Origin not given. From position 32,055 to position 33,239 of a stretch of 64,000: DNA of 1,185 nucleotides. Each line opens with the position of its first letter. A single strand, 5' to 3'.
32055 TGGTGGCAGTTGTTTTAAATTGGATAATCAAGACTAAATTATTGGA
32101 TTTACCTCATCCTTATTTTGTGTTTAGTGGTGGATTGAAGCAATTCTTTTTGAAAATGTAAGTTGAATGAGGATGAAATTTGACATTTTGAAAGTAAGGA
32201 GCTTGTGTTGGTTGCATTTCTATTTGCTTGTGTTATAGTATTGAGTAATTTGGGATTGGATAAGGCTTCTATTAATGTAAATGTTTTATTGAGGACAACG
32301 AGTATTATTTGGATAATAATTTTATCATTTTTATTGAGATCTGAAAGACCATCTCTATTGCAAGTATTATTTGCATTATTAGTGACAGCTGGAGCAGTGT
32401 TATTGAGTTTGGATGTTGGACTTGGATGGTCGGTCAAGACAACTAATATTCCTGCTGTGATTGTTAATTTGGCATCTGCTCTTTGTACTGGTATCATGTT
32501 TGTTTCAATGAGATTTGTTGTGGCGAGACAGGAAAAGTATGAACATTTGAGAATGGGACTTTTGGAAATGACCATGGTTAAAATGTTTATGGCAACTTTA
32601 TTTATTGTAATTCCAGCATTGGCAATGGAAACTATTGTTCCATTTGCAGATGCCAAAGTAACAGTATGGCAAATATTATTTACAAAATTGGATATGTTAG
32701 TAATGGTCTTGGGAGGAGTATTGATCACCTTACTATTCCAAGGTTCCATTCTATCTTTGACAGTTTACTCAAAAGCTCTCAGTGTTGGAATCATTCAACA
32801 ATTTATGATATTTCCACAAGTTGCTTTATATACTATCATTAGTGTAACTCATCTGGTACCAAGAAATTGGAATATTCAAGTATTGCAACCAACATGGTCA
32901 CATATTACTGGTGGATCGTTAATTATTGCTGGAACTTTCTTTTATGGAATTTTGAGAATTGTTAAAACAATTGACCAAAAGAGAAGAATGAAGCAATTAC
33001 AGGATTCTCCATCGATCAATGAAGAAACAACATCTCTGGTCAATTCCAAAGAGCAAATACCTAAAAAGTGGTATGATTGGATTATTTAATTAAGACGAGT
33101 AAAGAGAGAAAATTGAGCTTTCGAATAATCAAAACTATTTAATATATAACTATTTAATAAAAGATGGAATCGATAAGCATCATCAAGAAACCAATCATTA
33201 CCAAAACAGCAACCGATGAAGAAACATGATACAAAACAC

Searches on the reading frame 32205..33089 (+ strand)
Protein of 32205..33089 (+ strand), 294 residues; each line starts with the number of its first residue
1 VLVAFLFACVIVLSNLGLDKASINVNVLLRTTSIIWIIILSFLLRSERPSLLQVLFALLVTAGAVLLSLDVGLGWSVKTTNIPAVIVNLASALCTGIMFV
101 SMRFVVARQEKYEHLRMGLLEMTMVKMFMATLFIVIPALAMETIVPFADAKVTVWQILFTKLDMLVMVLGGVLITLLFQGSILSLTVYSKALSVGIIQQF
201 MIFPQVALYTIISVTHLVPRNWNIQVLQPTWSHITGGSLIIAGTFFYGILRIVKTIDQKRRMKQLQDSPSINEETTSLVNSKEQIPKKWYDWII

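Call 4: search_protein_families(library=pfam, proteins=[window:32205-33089:+], max_evalue=0.01)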
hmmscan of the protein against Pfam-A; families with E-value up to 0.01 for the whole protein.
window:32205-33089:+ (294 aa): 3 families
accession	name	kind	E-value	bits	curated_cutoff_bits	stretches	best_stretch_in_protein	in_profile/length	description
PF00892.27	EamA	-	4.2e-05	24.3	28.2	1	3-68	69-134/135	EamA-like transporter family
PF16913.11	PUNUT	-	0.00076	19.3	30.6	1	2-138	79-217/321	Purine nucleobase transmembrane transport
PF08449.17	UAA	-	0.0093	15.6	26.2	0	1-198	71-270/311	UAA transporter family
